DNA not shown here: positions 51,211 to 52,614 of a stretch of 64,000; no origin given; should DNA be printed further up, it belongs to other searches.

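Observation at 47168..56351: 9,155-bp relaxase-less integrative element with a phage-satellite-like layout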

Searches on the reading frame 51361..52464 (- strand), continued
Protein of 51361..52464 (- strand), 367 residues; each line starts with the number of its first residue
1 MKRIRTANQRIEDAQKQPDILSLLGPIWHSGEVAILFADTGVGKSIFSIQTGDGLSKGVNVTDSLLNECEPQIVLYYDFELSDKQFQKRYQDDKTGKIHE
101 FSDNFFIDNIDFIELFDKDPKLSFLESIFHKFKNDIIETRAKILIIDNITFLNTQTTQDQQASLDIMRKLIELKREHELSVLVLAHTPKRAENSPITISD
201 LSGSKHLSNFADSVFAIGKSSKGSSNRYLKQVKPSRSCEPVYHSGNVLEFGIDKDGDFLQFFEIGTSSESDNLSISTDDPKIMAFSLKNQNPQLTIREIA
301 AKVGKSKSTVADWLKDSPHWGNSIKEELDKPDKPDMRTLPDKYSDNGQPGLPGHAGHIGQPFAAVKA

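Call 46: find_encoding_contigs(protein=P0096, flank=9000, max_places=2)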
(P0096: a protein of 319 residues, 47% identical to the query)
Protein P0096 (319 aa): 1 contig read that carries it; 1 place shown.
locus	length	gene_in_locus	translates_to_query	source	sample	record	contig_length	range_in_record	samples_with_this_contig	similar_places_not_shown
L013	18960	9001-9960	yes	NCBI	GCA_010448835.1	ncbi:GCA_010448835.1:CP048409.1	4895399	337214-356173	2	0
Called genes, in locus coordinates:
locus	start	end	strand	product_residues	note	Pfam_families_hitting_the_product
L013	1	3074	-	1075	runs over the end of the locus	PF07494:Reg_prop (faint), PF08450:SGL (faint), PF23748:Beta-prop_LRRK2 (faint), PF07495:Y_Y_Y, PF00512:HisKA, PF02518:HATPase_c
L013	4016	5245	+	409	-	PF17293:Arm-DNA-bind_5 (weak), PF13102:Phage_int_SAM_5, PF00589:Phage_integrase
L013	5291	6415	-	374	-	PF13310:Virulence_RhuM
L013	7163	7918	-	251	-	PF01381:HTH_3, PF13443:HTH_26 (weak)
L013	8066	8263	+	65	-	-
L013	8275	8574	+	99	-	PF12728:HTH_17 (weak)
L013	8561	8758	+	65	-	-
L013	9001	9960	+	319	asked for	PF13481:AAA_25, PF13384:HTH_23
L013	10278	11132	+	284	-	PF13155:Toprim_2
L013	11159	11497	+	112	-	-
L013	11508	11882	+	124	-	-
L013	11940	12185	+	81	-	-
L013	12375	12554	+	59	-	-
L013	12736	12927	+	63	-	-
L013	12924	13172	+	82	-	-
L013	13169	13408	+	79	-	-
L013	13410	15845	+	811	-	PF10145:PhageMin_Tail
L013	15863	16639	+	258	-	-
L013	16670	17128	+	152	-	-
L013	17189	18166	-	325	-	-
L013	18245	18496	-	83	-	-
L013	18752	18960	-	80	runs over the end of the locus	PF01541:GIY-YIG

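Call 65: find_related_loci(query=A3, collection=genome_contigs, flank=10000)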
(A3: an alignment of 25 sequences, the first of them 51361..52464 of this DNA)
Query A3 (367 aa) in genome_contigs; peptide patterns used: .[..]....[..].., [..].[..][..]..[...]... (x = any residue, [..] = any of these).
599 stretches matched a pattern (row limit reached: there are more); 84 encode a relative of the query (tblastn E <= 1e-3); the best 80 are kept; 80 distinct loci.
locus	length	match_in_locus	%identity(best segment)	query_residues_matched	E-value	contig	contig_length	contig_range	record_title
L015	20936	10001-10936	50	4-315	4e-88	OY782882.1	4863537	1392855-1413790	MAG: Bacteroidales bacterium isolate 57984f20-7b8f-4c7b-84b7-4034ea6f78da genome assembly, chromosome: 1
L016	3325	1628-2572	50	5-315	6e-89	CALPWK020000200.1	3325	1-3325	MAG: Comamonas sp. lk isolate HRS-ES11-bin-33 genome assembly, contig: HRS-ES4-C30114, whole genome shotgun sequence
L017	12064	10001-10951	45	5-317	3e-85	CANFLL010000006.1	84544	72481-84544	MAG: Chitinophagaceae bacterium isolate Jr-11may16-263 genome assembly, contig: Jr-11may16-C327, whole genome shotgun se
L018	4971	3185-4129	48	1-316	5e-84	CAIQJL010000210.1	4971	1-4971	MAG: uncultured Bacteroidetes bacterium isolate LJ_bin-1023 genome assembly, contig: bin-1023:210/407, whole genome shot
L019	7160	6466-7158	58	1-233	1e-83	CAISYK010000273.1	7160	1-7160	MAG: uncultured Bacteroidetes bacterium isolate Kiruna_bin-08168 genome assembly, contig: bin-08168:0273/1288, whole gen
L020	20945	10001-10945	50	4-317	9e-83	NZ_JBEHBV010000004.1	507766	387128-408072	Pedobacter sp. ASV1-7 Scaffold4, whole genome shotgun sequence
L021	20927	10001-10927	47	4-316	6e-83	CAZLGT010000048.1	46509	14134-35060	MAG TPA_asm: uncultured Mariniphaga sp. isolate SRP241326_co2_354 genome assembly, contig: NODE_1281_length_46509_cov_8.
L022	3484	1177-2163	46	1-325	3e-80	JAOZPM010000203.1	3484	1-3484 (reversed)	MAG: Bacteroidales bacterium isolate GMC4.metabat2.217 GMC4_61106_length_3484_cov_7.834646, whole genome shotgun sequenc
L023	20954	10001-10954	48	4-314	2e-77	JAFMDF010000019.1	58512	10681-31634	MAG: Bacteroidetes bacterium isolate CPBay_Spr30G08_47 NODE_159_length_58512_cov_17.763844, whole genome shotgun sequenc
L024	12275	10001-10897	44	3-304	1e-69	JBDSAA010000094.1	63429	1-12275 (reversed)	MAG: Ferruginibacter sp. isolate cluster1_bin.1 k127_5261214, whole genome shotgun sequence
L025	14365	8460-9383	43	4-314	1e-68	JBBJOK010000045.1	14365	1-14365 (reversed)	MAG: Chitinophagaceae bacterium isolate RDP_SRG_15 MBC-RDOWN_F0-S0_2132, whole genome shotgun sequence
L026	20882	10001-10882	44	4-303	6e-68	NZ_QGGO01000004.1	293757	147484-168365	Arcicella aurantiaca strain DSM 22214 LV89DRAFT_scaffold00004.4, whole genome shotgun sequence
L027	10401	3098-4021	40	5-317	2e-65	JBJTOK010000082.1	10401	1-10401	MAG: Flavobacteriales bacterium isolate samp_4449_VAMB_700 samp_4449_2060266, whole genome shotgun sequence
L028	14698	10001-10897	40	1-315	1e-65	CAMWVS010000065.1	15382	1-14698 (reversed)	MAG TPA_asm: uncultured Prevotella sp. isolate SRR14411306_bin.5_metawrap_v1.3_MAG genome assembly, contig: NODE.349_len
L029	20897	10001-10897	40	1-315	4e-65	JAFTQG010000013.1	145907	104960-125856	MAG: Prevotella sp. isolate RGIG4051 Roe_deer_Cecum.Co__c260181, whole genome shotgun sequence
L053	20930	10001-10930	40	4-317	9e-58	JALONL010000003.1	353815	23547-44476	MAG: Bacteroidia bacterium isolate Prado076 scaffold_15, whole genome shotgun sequence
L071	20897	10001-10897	40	4-306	4e-54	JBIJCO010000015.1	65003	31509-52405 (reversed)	MAG: Bacteroidia bacterium isolate ME2006-08-18D6_3300036398_group2_bin101 Rohwer_bin411_scaffold_184_c1, whole genome s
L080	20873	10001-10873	36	4-310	3e-52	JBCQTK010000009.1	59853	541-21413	MAG: Rikenellaceae bacterium isolate MAG312 NODE_192_length_59854_cov_3.963069, whole genome shotgun sequence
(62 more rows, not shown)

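Call 78: search_protein_families(library=pfam, alignment_id=A4, max_evalue=0.00001)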
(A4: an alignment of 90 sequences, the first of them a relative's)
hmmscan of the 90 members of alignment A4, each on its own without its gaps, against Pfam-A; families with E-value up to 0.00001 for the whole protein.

A. member 1, L006:3071-4453:+ (461 aa): 0 families

B. families by the number of members that match (of 90 scanned): 91 families (the first 25 are shown)
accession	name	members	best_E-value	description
PF07719.23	TPR_2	3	6.3e-25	Tetratricopeptide repeat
PF00155.27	Aminotran_1_2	2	3.3e-76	Aminotransferase class I and II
PF00515.34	TPR_1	2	4.4e-31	Tetratricopeptide repeat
PF13181.12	TPR_8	2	2.7e-18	Tetratricopeptide repeat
PF08239.17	SH3_3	2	5e-13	Bacterial SH3 domain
PF01053.26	Cys_Met_Meta_PP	2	1.4e-06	Cys/Met metabolism PLP-dependent enzyme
PF01041.23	DegT_DnrJ_EryC1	2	2.3e-06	DegT/DnrJ/EryC1/StrS aminotransferase family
PF10923.14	BrxC_BrxD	1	1.9e-144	BREX system ATP-binding protein BrxC/D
PF02384.22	N6_Mtase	1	9.8e-106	N-6 DNA Methylase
PF02350.25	Epimerase_2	1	1.6e-105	UDP-N-acetylglucosamine 2-epimerase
PF08811.16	DUF1800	1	3.7e-99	Protein of unknown function (DUF1800)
PF05943.17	VipB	1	3.6e-63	EvpB/VC_A0108, tail sheath N-terminal domain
PF06250.17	YhcG_C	1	2.7e-62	YhcG PDDEXK nuclease domain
PF01195.25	Pept_tRNA_hydro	1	3.5e-58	Peptidyl-tRNA hydrolase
PF00009.33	GTP_EFTU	1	2.3e-57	Elongation factor Tu GTP binding domain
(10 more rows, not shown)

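Call 79: search_protein_families(library=ncbifam, proteins=[L006:3071-4453:+, L029:12517-14070:+, L053:12293-12865:+, L071:12275-12967:+, L011:10957-11754:+, L080:12536-13852:+, L013:15863-16636:+, L008:16876-18741:+, L021:13577-14131:+, L002:1399-2475:+], max_evalue=0.01)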
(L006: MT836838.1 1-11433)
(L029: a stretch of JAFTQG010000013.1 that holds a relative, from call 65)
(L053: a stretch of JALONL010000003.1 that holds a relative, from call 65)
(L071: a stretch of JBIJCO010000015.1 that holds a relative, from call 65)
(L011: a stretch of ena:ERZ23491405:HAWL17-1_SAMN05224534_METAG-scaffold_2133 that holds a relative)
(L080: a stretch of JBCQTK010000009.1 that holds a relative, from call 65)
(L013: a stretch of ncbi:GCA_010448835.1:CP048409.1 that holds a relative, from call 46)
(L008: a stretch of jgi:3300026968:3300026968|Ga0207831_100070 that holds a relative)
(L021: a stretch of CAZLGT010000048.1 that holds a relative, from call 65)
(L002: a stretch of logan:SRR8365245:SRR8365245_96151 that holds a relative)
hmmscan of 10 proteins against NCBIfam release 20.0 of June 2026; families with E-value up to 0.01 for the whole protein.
L006:3071-4453:+ (461 aa): 3 families
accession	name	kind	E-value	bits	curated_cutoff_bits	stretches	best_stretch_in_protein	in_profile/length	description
TIGR02168.1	SMC_prok_B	equivalog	2.7e-05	22.1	567.35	1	179-348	284-460/1181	chromosome segregation protein SMC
TIGR02169.1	SMC_prok_A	equivalog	0.0016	16.2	729.4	1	162-338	755-936/1165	chromosome segregation protein SMC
NF002572.0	PRK02224.1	equivalog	0.0019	16.6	1087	1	159-351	207-394/888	DNA double-strand break repair ATPase Rad50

L029:12517-14070:+ (518 aa): 0 families

L053:12293-12865:+ (191 aa): 0 families

L071:12275-12967:+ (231 aa): 4 families
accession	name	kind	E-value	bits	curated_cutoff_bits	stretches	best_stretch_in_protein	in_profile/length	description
TIGR02479.1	FliA_WhiG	subfamily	0.00013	21.8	189.6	1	81-125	81-125/224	FliA/WhiG family RNA polymerase sigma factor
TIGR02980.1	SigBFG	subfamily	0.0013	18.5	234.35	1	82-126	89-134/227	SigB/SigF/SigG family RNA polymerase sigma factor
NF005514.0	PRK07122.1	subfamily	0.004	16.3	372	1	81-120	125-164/264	RNA polymerase sigma factor SigF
NF045758.2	YlxM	equivalog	0.0079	16.3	80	0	103-123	36-56/72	YlxM family DNA-binding protein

L011:10957-11754:+ (266 aa): 0 families

L080:12536-13852:+ (439 aa): 88 families (the best 25 are shown)
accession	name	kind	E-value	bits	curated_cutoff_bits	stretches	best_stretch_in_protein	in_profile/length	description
NF004769.0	PRK06107.1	equivalog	6.4e-132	440.1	617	1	45-438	5-401/402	aspartate transaminase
NF041091.1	asp_aminotase_Arch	equivalog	2.9e-114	381.8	550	1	48-434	2-374/376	aspartate aminotransferase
NF005817.0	PRK07683.1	equivalog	2.7e-98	329.2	575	1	66-436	21-382/387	aminotransferase A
NF005816.0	PRK07682.1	equivalog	5.9e-90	301.7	620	1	44-437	4-385/390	aminotransferase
NF005588.0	PRK07309.1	equivalog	1.1e-86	291.2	576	1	73-436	30-387/391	pyridoxal phosphate-dependent aminotransferase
NF041364.1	GntC_guanitoxin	equivalog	1.1e-82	277.9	415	1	76-433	1-355/356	guanitoxin biosynthesis PLP-dependent (S)-gamma-hydroxy-L-arginine cyclodehydratase GntC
NF005601.0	PRK07337.1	equivalog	3.6e-75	253.5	496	1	43-436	5-393/394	pyridoxal phosphate-dependent aminotransferase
NF004770.0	PRK06108.1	subfamily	9.5e-75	251.8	422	1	42-437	9-394/396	pyridoxal phosphate-dependent aminotransferase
NF006229.0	PRK08361.1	equivalog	1.9e-74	251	624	1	73-437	33-390/391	aspartate aminotransferase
NF004975.0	PRK06348.1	equivalog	8.3e-74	248.9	549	1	61-434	17-382/384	pyridoxal phosphate-dependent aminotransferase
NF006514.0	PRK08960.1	equivalog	3e-73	246.9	554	1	44-436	3-386/388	pyridoxal phosphate-dependent aminotransferase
NF005855.0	PRK07777.1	equivalog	7.1e-67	226.4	553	1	69-434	24-387/391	pyridoxal phosphate-dependent aminotransferase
NF005744.0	PRK07568.1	subfamily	4.6e-66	223.3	389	1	45-368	2-324/398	pyridoxal phosphate-dependent aminotransferase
NF006230.0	PRK08363.1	equivalog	6.9e-66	222.7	534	1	61-436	18-393/398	alanine aminotransferase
NF006756.0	PRK09276.1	subfamily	2.9e-61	207.5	507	1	45-433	3-384/387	LL-diaminopimelate aminotransferase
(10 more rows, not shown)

L013:15863-16636:+ (258 aa): 0 families

L008:16876-18741:+ (622 aa): 0 families

L021:13577-14131:+ (185 aa): 0 families

L002:1399-2475:+ (359 aa): 0 families

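Call 81: search_solved_structures(query=L006:3071-4453:+, max_evalue=1)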
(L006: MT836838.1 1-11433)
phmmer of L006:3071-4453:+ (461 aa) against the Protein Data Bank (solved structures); distinct sequences matched with E-value up to 1: 4.
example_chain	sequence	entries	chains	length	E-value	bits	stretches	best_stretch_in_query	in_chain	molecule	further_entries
9ntt_A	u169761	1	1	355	0.44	12.8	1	332-407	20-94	Glypican-3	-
9ntq_A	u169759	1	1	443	0.53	12.5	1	332-407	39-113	Glypican-3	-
7za2_A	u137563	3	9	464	0.55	12.5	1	332-407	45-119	Glypican-3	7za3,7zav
7za1_A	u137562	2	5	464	0.55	12.5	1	332-407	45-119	Glypican-3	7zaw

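Call 83: search_dna_similar(query=L006:3071-4453:+, collection=plasmids, mode=protein, max_rows=12)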
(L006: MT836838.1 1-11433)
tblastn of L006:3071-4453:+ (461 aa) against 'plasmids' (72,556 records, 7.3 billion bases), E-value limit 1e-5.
Records with a match: 145; places in all: 153; records where one place covers at least 80% of the query: 6.
Best place of each record, by identity: 60-80% 7; <60% 138.
By first word of the organism name: Bacteroides 63; Phocaeicola 15; Campylobacter 15; Parabacteroides 12; uncultured 9; Prevotella 9; Helicobacter 9; Riemerella 4; Butyricimonas 1; Dysgonomonas 1; and 7 more.
By predicted mobility (MOB-suite, as given by PLSDB): mobilizable 76; non-mobilizable 66; conjugative 3.
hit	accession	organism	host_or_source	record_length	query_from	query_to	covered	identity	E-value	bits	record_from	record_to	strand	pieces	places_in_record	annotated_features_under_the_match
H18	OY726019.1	Phocaeicola massiliensis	-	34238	1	384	83%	59.5%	5e-127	413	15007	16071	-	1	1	none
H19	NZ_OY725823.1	Parabacteroides distasonis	-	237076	1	388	84%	56.3%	3e-123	402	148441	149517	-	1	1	hypothetical protein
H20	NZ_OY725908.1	Bacteroides finegoldii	-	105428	1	384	83%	56.4%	2e-120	394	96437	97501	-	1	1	hypothetical protein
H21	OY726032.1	Phocaeicola massiliensis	-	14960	1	391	85%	54.0%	5e-121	395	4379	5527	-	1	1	record has no annotation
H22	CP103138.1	Bacteroides fragilis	Homo sapiens,cell culture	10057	1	338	73%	60.4%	8e-119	389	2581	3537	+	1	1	mobilization protein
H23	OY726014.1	Phocaeicola massiliensis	-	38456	1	338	73%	60.4%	9e-119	389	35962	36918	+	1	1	none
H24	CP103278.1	Bacteroides fragilis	Homo sapiens,cell culture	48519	1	338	73%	60.4%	9e-119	389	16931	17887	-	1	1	mobilization protein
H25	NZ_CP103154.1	Bacteroides thetaiotaomicron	Homo sapiens,cell culture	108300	1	338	73%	60.4%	9e-119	389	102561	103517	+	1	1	hypothetical protein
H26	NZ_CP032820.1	Butyricimonas faecalis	Homo sapiens,stool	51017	1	338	73%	60.1%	2e-118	388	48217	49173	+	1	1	mobilization protein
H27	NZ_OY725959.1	Bacteroides finegoldii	-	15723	1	338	73%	60.1%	3e-118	388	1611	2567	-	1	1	hypothetical protein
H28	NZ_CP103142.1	Bacteroides faecis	Homo sapiens,cell culture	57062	1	338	73%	60.1%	3e-118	388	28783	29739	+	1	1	hypothetical protein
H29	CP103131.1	Bacteroides ovatus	Homo sapiens,cell culture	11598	25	338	68%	54.3%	5e-87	298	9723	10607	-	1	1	none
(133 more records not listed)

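Call 84: search_dna_similar(query=window:51361-52464:-, collection=plasmids, mode=protein, max_rows=12)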
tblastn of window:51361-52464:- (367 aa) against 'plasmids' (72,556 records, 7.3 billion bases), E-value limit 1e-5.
Records with a match: 8; places in all: 8; records where one place covers at least 80% of the query: 8.
Best place of each record, by identity: <60% 8.
By first word of the organism name: Bacteroides 6; Butyricimonas 1; Phocaeicola 1.
By predicted mobility (MOB-suite, as given by PLSDB): non-mobilizable 5; conjugative 3.
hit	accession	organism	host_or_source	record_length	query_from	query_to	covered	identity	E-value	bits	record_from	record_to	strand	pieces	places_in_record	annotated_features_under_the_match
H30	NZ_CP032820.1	Butyricimonas faecalis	Homo sapiens,stool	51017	4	367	99%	37.2%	1e-48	183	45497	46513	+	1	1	AAA family ATPase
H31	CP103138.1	Bacteroides fragilis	Homo sapiens,cell culture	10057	1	323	88%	38.6%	9e-50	186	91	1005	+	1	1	AAA family ATPase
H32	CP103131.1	Bacteroides ovatus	Homo sapiens,cell culture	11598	1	323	88%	38.6%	1e-49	186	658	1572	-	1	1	AAA family ATPase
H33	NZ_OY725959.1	Bacteroides finegoldii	-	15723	1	323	88%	38.6%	1e-49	186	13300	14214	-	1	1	AAA family ATPase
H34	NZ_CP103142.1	Bacteroides faecis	Homo sapiens,cell culture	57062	1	323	88%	38.6%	1e-49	186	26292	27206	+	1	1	AAA family ATPase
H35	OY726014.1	Phocaeicola massiliensis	-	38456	1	323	88%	38.6%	1e-49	186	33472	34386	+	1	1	none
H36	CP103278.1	Bacteroides fragilis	Homo sapiens,cell culture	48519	1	323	88%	38.6%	1e-49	186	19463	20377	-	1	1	AAA family ATPase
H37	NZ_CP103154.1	Bacteroides thetaiotaomicron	Homo sapiens,cell culture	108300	1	323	88%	38.6%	1e-49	186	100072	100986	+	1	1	AAA family ATPase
